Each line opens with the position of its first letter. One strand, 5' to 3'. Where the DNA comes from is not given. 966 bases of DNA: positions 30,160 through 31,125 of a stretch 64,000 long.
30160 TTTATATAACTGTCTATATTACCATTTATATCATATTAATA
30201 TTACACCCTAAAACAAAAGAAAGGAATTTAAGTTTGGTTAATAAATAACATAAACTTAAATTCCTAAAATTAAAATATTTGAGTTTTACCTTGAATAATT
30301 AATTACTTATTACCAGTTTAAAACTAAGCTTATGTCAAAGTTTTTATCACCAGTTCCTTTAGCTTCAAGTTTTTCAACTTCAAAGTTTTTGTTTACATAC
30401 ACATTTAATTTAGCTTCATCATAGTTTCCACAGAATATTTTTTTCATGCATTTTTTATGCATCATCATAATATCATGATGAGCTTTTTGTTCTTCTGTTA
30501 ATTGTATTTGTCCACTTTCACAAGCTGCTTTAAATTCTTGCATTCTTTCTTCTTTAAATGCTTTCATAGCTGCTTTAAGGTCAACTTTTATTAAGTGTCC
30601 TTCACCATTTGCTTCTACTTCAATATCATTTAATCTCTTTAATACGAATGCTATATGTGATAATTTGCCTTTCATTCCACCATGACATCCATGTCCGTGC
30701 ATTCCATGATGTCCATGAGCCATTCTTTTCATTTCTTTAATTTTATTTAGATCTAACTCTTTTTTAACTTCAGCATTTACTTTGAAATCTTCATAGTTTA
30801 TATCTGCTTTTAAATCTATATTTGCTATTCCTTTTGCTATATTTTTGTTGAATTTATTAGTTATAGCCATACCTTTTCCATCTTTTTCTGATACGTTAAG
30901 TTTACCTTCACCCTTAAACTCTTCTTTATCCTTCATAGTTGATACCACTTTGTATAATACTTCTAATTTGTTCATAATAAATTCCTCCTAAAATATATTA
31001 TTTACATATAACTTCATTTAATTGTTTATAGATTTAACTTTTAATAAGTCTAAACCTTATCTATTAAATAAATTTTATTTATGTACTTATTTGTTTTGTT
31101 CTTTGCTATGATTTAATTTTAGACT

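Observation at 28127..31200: Two-component system whose kinase carries a His-rich cytoplasmic head, next to a separately transcribed His/Met/Cys-motif protein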

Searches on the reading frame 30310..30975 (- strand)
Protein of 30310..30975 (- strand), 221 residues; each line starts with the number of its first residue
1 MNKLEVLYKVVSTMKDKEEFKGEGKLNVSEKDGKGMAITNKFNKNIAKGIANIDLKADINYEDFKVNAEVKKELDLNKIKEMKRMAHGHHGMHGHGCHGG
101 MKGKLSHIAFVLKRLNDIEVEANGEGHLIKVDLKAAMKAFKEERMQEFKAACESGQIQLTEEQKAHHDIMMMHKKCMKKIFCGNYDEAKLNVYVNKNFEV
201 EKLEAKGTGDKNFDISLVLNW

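Call 3: search_protein_families(library=pfam, proteins=[window:30310-30975:-], max_evalue=0.1)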
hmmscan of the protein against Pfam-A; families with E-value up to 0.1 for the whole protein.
window:30310-30975:- (221 aa): 1 family
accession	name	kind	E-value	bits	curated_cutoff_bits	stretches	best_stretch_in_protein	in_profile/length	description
PF22374.1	Clospo_01618-like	-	0.018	15.7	27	1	29-111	31-107/127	Clospo_01618-like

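Call 4: search_protein_families(library=ncbifam, proteins=[window:30310-30975:-], max_evalue=0.1)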
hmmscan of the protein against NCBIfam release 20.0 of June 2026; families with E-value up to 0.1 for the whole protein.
window:30310-30975:- (221 aa): 0 families

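Call 5: find_homologous_proteins(query=window:30310-30975:-, max_evalue=0.001)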
Query window:30310-30975:- (221 aa): 7 proteins with E <= 0.001 among 363 candidates.
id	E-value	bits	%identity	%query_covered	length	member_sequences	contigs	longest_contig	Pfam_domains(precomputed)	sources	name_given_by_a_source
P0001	3.1e-131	454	95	100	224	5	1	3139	-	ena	-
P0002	1.2e-127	442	92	100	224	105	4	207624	-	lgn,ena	-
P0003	5.0e-123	427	90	100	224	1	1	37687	-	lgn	-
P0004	7.4e-16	77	32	98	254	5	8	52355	-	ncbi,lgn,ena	-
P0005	9.1e-13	66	28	98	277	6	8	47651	-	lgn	-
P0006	1.0e-12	66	29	99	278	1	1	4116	-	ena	-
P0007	3.7e-11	61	38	42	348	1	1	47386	-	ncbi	-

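Call 9: search_solved_structures(query=A1, max_evalue=10, show_alignments=2)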
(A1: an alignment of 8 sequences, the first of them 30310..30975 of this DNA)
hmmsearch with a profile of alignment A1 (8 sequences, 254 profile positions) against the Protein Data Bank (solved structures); distinct sequences matched with E-value up to 10: 2.
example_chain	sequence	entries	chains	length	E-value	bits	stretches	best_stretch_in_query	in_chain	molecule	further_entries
8a3k_UNK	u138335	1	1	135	0.3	14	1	119-176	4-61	sc-apCC-4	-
3wbk_C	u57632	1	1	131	0.32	13.9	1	21-109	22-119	Eukaryotic translation initiation factor 1A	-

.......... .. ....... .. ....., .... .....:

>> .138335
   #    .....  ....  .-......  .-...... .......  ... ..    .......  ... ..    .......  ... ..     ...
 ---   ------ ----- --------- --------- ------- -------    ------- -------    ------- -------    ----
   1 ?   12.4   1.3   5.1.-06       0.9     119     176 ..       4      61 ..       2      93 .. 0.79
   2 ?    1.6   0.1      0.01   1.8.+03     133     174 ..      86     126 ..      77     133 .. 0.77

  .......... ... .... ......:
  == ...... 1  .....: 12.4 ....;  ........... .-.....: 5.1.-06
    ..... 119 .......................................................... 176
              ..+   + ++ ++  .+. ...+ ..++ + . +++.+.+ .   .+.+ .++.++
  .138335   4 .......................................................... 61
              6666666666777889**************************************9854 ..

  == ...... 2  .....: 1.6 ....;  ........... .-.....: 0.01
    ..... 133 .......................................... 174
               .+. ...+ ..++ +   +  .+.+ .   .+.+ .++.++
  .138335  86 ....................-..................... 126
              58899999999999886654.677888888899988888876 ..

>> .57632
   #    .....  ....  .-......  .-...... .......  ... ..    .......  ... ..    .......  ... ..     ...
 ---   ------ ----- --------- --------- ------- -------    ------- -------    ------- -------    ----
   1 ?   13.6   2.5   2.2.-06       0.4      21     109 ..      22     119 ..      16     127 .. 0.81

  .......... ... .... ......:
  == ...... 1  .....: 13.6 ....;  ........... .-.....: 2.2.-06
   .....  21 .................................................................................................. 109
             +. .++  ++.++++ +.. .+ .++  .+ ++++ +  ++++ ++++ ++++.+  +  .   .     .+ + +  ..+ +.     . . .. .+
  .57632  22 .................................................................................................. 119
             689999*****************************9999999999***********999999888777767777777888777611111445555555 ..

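Call 10: find_encoding_contigs(protein=P0004, flank=8000, max_places=4)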
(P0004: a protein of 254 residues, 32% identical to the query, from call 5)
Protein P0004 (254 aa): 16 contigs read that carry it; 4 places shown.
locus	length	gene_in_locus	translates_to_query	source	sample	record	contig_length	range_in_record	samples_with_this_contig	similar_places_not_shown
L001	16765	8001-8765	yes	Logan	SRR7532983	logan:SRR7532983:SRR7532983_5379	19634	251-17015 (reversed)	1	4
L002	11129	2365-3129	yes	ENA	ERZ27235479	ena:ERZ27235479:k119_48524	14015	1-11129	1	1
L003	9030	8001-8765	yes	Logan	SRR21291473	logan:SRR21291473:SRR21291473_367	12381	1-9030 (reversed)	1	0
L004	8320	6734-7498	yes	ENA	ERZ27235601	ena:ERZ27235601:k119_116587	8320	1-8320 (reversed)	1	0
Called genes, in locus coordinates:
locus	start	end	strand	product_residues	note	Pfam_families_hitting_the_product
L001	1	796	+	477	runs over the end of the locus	-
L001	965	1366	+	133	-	-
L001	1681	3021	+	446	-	PF01554:MatE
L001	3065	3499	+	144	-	PF22381:Staph_reg_Sar_Rot, PF12802:MarR_2, PF01047:MarR, PF04182:B-block_TFIIIC (weak)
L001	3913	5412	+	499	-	PF00199:Catalase, PF06628:Catalase-rel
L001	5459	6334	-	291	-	PF00892:EamA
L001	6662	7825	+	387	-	PF00465:Fe-ADH, PF13685:Fe-ADH_2 (faint), PF25137:ADH_Fe_C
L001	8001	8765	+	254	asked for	-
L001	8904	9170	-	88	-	PF03083:MtN3_slv, PF04193:PQ-loop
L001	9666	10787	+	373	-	PF00672:HAMP, PF00512:HisKA, PF02518:HATPase_c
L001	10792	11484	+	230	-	PF00072:Response_reg, PF00486:Trans_reg_C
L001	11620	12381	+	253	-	PF00583:Acetyltransf_1 (faint), PF18015:Acetyltransf_19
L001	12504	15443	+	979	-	PF08329:ChitinaseA_N (faint), PF00553:CBM_2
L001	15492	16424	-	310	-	-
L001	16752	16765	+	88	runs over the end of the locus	?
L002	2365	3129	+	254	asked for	-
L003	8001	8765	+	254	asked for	-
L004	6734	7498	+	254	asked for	-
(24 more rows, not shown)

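Call 14: find_related_loci(query=A1, collection=genome_contigs, flank=8000)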
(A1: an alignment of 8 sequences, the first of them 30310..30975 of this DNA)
Query A1 (221 aa) in genome_contigs; peptide patterns used: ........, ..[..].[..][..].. (x = any residue, [..] = any of these).
369 stretches matched a pattern; 10 encode a relative of the query (tblastn E <= 1e-3); 10 distinct loci.
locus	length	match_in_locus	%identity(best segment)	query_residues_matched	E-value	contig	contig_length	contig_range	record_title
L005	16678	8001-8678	96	1-221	4e-136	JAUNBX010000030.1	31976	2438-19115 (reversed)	MAG: Clostridium perfringens isolate S1R_St_70 NODE_563_length_31976_cov_85.270731, whole genome shotgun sequence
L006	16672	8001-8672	92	1-221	5e-115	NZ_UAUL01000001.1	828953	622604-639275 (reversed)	Sarcina ventriculi strain NCTC12966, whole genome shotgun sequence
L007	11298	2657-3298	30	1-221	1e-21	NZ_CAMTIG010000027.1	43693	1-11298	MAG: uncultured Clostridium sp. isolate ERR5094897_bin.2_metaWRAP_v1.3_MAG ERZ14207110.115, whole genome shotgun sequenc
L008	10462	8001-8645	33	1-221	3e-21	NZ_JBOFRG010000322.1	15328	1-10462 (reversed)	MAG: Clostridium sp. isolate WFFMC_MAG_688 k139_6186_flag=0_multi=7.8977_len=15328, whole genome shotgun sequence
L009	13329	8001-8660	32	1-221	8e-21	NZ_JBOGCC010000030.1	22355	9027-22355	MAG: Clostridium sp. isolate WFFMC_MAG_406 k139_127031_flag=0_multi=15.5264_len=22355, whole genome shotgun sequence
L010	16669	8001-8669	32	1-221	7e-19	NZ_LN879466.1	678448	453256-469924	Clostridium massiliamazoniense strain ND2, whole genome shotgun sequence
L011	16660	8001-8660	32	1-221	4e-18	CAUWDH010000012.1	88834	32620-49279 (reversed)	MAG: uncultured Sarcina sp. isolate ERS329812__bin16 genome assembly, contig: ERS329812_NODE_79_length_88834_cov_7.33307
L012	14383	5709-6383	31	1-221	1e-17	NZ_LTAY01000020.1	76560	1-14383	Clostridium thermobutyricum DSM 4928 CLTH_contig000020, whole genome shotgun sequence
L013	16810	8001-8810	29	1-217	3e-17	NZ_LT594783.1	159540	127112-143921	Clostridium mediterraneense strain Marseille-P2434T, whole genome shotgun sequence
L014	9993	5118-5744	32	1-214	2e-14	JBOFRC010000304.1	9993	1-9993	MAG: Sarcina sp. isolate WFFMC_MAG_692 k139_7063_flag=1_multi=8.0000_len=9993, whole genome shotgun sequence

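Call 19: predict_structure(alignment_id=A1)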
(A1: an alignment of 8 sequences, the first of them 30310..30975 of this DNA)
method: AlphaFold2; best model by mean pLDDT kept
length: 221 residues; sequences in the alignment: 8
mean_pLDDT: 67.9   pTM: 0.62
mean pLDDT of the five models: 67.9, 65.4, 64.3, 38.1, 36.3
residues with pLDDT >= 90: 1; 70-90: 121; 50-70: 53; < 50: 46
segments of 3 or more residues with pLDDT < 50: 87-112, 144-149, 151-153, 155-160, 162-166
pLDDT, mean of each block of 10 residues (from residue 1): 70 73 88 84 85 85 77 80 55 30 32 59 77 65 50 45 49 63 75 84 85 84 71
secondary structure, 60 per line:
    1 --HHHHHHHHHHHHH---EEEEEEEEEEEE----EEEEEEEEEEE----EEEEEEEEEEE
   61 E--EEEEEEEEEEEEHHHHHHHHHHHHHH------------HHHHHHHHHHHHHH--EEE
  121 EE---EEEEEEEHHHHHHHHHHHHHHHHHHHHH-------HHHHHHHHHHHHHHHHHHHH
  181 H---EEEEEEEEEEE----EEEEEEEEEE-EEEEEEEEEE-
elements in order: H3-15 E19-30 E35-45 E50-61 E64-75 H76-89 H102-115 E118-122 E126-132 H133-153 H161-181 E185-195 E200-209 E211-220

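Call 22: fold_search(model_id=the predicted structure, library=pdb)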
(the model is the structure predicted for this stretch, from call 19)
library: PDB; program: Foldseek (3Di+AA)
matches with E <= 10: 1142; with E <= 0.001: 3
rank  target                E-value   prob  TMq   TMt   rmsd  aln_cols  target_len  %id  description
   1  4egd_B                3.5e-04  1.00  0.38  0.38  11.8       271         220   10  1.85 Angstrom crystal structure of native hypothetical protein SAOUHSC_02783 from Staphylococcus aureus (released 2012-04-11)
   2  8v1k_A                3.9e-04  0.99  0.28  0.32  11.3       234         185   10  Crystal structure of outer membrane lipoprotein carrier protein (LolA) from Francisella tularensis (released 2023-11-29)
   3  3mh8_A                8.2e-04  1.00  0.43  0.47   9.2       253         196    9  Crystal structure of LprG from Mycobacterium tuberculosis (released 2010-09-01)
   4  3mh9_A                1.2e-03  1.00  0.40  0.42   9.5       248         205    8  Crystal structure of LprG mutant V91W from Mycobacterium tuberculosis (released 2010-09-01)
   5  3mha_A                1.2e-03  1.00  0.40  0.45  12.6       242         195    8  Crystal structure of LprG from Mycobacterium tuberculosis bound to PIM (released 2010-09-01)
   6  4big                  1.4e-03  1.00  0.34  0.37  14.3       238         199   10  Crystal structure of the conserved staphylococcal antigen 1B, Csa1B (released 2013-08-07)
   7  4ki3_H                1.5e-03  0.96  0.26  0.32  12.2       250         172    8  1.70 Angstrom resolution crystal structure of outer-membrane lipoprotein carrier protein (lolA) from Yersinia pestis C (released 2013-05-15)
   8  8cgm_A                1.7e-03  0.98  0.29  0.32  12.0       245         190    5  Structure of the lipoprotein transporter LolA from Porphyromonas gingivalis (released 2023-06-21)
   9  3buu_A                1.7e-03  0.66  0.20  0.20  15.5       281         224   10  Crystal structure of LolA superfamily protein NE2245 from Nitrosomonas europaea (released 2008-01-22)
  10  3mh8_B                1.8e-03  1.00  0.42  0.47  11.4       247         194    9  Crystal structure of LprG from Mycobacterium tuberculosis (released 2010-09-01)
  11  5kku_D                1.8e-03  0.41  0.17  0.14  20.5       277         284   10  Crystal structure of an N-terminal dehydratase from difficidin assembly line (released 2016-12-21)
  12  4ki3_K                2.2e-03  0.96  0.28  0.34  10.8       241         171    7  1.70 Angstrom resolution crystal structure of outer-membrane lipoprotein carrier protein (lolA) from Yersinia pestis C (released 2013-05-15)
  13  4ki3_D                2.3e-03  0.92  0.25  0.29  11.8       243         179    8  1.70 Angstrom resolution crystal structure of outer-membrane lipoprotein carrier protein (lolA) from Yersinia pestis C (released 2013-05-15)
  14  3mha_B                2.4e-03  1.00  0.43  0.47  12.4       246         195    9  Crystal structure of LprG from Mycobacterium tuberculosis bound to PIM (released 2010-09-01)
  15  4egd_A                2.9e-03  1.00  0.36  0.36  12.1       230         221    9  1.85 Angstrom crystal structure of native hypothetical protein SAOUHSC_02783 from Staphylococcus aureus (released 2012-04-11)
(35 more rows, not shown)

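Call 28: search_protein_representatives(alignment_id=A1)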
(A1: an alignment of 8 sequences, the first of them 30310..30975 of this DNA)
Query: 8 sequences, 254 profile positions. Proteins with E-value up to 0.001 (for the whole library): 126; up to 1e-10: 57; up to 1e-30: 3. The best 126 are listed.
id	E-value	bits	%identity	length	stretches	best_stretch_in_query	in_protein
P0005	1.7e-123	427.7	-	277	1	1-254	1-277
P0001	7.7e-102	356.7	-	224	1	1-254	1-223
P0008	6.6e-43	163.6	-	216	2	118-253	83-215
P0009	3.9e-30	121.8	-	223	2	105-253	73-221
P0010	2.6e-24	102.7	-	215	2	113-253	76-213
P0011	1.9e-23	99.9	-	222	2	100-250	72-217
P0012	5.9e-23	98.3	-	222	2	1-95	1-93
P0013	6.0e-21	91.7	-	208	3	1-76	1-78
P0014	8.0e-21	91.3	-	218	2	1-87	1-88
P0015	1.1e-20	90.8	-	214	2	114-248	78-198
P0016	1.1e-20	90.8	-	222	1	1-253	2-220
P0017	8.0e-20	88.0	-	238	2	111-245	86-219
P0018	4.5e-19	85.5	-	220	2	118-249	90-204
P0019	1.5e-18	83.8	-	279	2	1-187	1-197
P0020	1.9e-18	83.5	-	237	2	109-252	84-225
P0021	1.7e-17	80.4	-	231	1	1-245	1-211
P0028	8.7e-16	74.8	-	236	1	1-246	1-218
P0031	1.3e-14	70.9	-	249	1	1-241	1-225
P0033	1.6e-13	67.4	-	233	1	1-246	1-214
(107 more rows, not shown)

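Call 31: search_protein_families(library=pfam, alignment_id=A2, max_evalue=0.01)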
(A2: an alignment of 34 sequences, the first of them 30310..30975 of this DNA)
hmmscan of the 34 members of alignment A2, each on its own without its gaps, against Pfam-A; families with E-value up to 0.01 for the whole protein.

A. member 1, window:30310-30975:- (221 aa): 0 families

B. families by the number of members that match (of 34 scanned): 5 families
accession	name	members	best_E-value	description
PF24541.1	Thioredox_PDIA6_C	1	0.0021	PDIA6-like, C-terminal thioredoxin-like domain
PF05559.16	DUF763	1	0.0073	Protein of unknown function (DUF763)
PF23349.2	BBS7_hp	1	0.0074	BBS7 hairpin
PF17427.7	Phi29_Phage_SSB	1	0.0083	Phage Single-stranded DNA-binding protein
PF13704.12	Glyco_tranf_2_4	1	0.0089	Glycosyl transferase family 2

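Call 32: search_solved_structures(query=A2, max_evalue=1)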
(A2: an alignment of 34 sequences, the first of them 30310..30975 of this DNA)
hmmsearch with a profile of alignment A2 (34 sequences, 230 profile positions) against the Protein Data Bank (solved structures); distinct sequences matched with E-value up to 1: 32.
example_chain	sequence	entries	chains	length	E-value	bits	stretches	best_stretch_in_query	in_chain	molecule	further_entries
7y1f_R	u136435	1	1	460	0.045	16.9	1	86-148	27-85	Kappa-type opioid receptor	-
7xwo_B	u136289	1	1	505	0.065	16.3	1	86-148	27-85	Soluble cytochrome b562,Substance-K receptor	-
6cmo_R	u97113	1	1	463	0.07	16.2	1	86-148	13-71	chimera protein of Soluble cytochrome b562 and Rhodopsin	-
6vms_C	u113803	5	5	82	0.087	15.9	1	92-148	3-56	Guanine nucleotide-binding protein G(I)/G(S)/G(O) subunit gamma-2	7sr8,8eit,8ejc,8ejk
9k7z_A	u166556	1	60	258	0.1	15.7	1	90-194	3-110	Cage-i53-Zn1-HEHE-16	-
7xz5_R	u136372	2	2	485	0.22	14.6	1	74-126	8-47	Soluble cytochrome b562,Glucose-dependent insulinotropic receptor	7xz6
9r42_R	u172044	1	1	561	0.27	14.3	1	73-126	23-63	Soluble cytochrome b562,D(3) dopamine receptor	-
7e2x_R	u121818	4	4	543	0.28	14.3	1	74-126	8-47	Soluble cytochrome b562,5-hydroxytryptamine receptor 1A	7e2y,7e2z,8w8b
8jt6_R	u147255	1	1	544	0.29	14.2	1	73-126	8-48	Soluble cytochrome b562,5-hydroxytryptamine receptor 1A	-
7jvr_R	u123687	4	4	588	0.3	14.2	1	74-126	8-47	Soluble cytochrome b562,D(2) dopamine receptor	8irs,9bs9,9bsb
7cmu_R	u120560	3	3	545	0.3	14.2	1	74-126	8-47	Soluble cytochrome b562,D(3) dopamine receptor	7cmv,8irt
7xtc_R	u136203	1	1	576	0.31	14.1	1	74-126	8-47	Soluble cytochrome b562,5-hydroxytryptamine receptor 7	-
7x5h_R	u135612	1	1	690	0.33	14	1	73-126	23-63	Soluble cytochrome b562,5-hydroxytryptamine receptor 5A,hydroxytryptamine receptor 5A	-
7f6g_D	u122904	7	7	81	0.35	14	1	88-145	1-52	Guanine nucleotide-binding protein G(I)/G(S)/G(O) subunit gamma-2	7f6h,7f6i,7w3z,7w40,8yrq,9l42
7xtb_R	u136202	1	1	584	0.35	13.9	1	74-126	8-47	Soluble cytochrome b562,5-hydroxytryptamine receptor 6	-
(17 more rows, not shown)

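Call 34: find_encoding_contigs(protein=P0009, flank=6000, max_places=3)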
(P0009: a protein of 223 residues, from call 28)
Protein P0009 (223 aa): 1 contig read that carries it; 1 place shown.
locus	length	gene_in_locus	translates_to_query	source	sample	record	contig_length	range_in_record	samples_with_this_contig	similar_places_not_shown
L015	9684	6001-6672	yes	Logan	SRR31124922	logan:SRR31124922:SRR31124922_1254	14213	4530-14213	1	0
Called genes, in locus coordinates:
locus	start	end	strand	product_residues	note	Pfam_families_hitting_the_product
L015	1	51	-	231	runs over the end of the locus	PF00027:cNMP_binding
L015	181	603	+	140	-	PF04657:DMT_YdcZ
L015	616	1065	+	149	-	PF04657:DMT_YdcZ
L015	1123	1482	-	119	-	PF04343:DUF488, PF22751:DUF488-N3a, PF22752:DUF488-N3i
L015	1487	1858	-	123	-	PF01243:PNPOx_N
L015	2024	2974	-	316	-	PF08220:HTH_DeoR, PF08279:HTH_11, PF19187:HTH_PafC (faint), PF13280:WYL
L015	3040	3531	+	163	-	PF06983:3-dmu-9_3-mt, PF00903:Glyoxalase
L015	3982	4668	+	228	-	PF00072:Response_reg, PF00486:Trans_reg_C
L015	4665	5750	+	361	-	PF00672:HAMP (weak), PF00512:HisKA, PF14501:HATPase_c_5 (weak), PF02518:HATPase_c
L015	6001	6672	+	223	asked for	-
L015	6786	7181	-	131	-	-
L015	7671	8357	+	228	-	PF00702:Hydrolase, PF13419:HAD_2, PF13242:Hydrolase_like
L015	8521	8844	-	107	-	PF01638:HxlR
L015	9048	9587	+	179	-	PF02525:Flavodoxin_2, PF03358:FMN_red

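Call 35: find_encoding_contigs(protein=P0021, flank=6000, max_places=2)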
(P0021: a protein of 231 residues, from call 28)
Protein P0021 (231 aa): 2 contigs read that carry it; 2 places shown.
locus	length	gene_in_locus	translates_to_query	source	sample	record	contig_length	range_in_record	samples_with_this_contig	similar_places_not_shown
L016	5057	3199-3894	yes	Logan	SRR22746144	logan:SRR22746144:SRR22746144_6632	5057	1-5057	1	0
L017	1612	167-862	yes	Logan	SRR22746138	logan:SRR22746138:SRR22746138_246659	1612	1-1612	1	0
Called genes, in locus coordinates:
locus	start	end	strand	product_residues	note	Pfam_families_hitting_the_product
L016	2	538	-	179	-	?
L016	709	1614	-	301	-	PF00126:HTH_1, PF03466:LysR_substrate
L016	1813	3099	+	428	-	PF03845:Spore_permease, PF13520:AA_permease_2, PF00324:AA_permease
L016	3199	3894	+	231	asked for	-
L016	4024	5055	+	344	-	?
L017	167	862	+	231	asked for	-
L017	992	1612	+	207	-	?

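Call 36: find_encoding_contigs(protein=P0010, flank=6000, max_places=2)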
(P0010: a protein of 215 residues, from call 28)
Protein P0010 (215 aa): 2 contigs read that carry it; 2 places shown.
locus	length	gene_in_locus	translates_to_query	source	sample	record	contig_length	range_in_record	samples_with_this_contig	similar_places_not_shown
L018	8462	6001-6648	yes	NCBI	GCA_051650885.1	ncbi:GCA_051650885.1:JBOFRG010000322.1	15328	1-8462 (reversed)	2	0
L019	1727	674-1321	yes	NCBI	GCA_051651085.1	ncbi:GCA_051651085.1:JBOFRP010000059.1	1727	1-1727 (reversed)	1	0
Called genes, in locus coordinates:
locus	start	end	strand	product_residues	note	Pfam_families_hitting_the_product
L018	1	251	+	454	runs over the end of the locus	PF07690:MFS_1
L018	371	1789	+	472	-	PF00232:Glyco_hydro_1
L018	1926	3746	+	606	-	PF08155:NOGCT (faint), PF06347:SH3_4 (faint), PF18348:SH3_16 (faint), PF22269:TagH_SH3-like (faint), PF08239:SH3_3, PF00877:NLPC_P60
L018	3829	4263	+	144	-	PF22381:Staph_reg_Sar_Rot, PF01047:MarR, PF12802:MarR_2, PF13463:HTH_27, PF13601:HTH_34 (weak)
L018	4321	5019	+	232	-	PF02678:Pirin, PF07883:Cupin_2 (faint), PF17954:Pirin_C_2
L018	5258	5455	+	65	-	PF12844:HTH_19, PF13560:HTH_31, PF01381:HTH_3, PF13443:HTH_26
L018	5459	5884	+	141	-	PF09946:DUF2178 (weak)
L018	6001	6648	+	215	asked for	-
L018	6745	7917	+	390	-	PF00672:HAMP, PF14501:HATPase_c_5 (faint), PF00512:HisKA, PF02518:HATPase_c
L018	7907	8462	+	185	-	PF00072:Response_reg, PF00486:Trans_reg_C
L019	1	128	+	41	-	PF01381:HTH_3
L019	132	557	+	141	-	PF09946:DUF2178 (weak)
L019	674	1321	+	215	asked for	-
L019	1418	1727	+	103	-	?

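Call 37: find_encoding_contigs(protein=P0031, flank=6000, max_places=2)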
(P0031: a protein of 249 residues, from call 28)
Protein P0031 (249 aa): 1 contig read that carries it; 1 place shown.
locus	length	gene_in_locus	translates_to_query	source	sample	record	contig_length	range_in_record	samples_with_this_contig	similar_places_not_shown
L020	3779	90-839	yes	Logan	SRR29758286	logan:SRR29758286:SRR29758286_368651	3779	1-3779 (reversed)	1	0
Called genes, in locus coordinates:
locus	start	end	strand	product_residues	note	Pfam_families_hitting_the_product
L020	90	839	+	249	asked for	-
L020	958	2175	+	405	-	PF00672:HAMP, PF00512:HisKA, PF02518:HATPase_c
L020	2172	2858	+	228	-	PF00072:Response_reg, PF00486:Trans_reg_C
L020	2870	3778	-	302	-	?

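Call 47: predict_structure(alignment_id=A2)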
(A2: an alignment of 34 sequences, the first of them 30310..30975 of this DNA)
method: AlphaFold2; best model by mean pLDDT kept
length: 221 residues; sequences in the alignment: 34
mean_pLDDT: 85.5   pTM: 0.79
mean pLDDT of the five models: 85.5, 84.6, 82.6, 81.8, 80.9
residues with pLDDT >= 90: 120; 70-90: 76; 50-70: 16; < 50: 9
segments of 3 or more residues with pLDDT < 50: 91-99
pLDDT, mean of each block of 10 residues (from residue 1): 93 94 96 93 96 95 89 92 72 45 71 86 93 88 75 63 75 85 92 96 96 96 87
secondary structure, 60 per line:
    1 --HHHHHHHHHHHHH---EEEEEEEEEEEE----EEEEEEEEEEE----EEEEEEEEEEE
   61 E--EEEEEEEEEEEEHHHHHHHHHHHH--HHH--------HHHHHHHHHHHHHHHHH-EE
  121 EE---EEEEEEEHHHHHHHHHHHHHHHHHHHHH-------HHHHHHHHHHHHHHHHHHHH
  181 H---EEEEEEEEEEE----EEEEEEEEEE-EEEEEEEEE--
elements in order: H3-15 E19-30 E35-45 E50-61 E64-75 H76-87 H101-117 E119-122 E126-132 H133-153 H161-181 E185-195 E200-209 E211-219
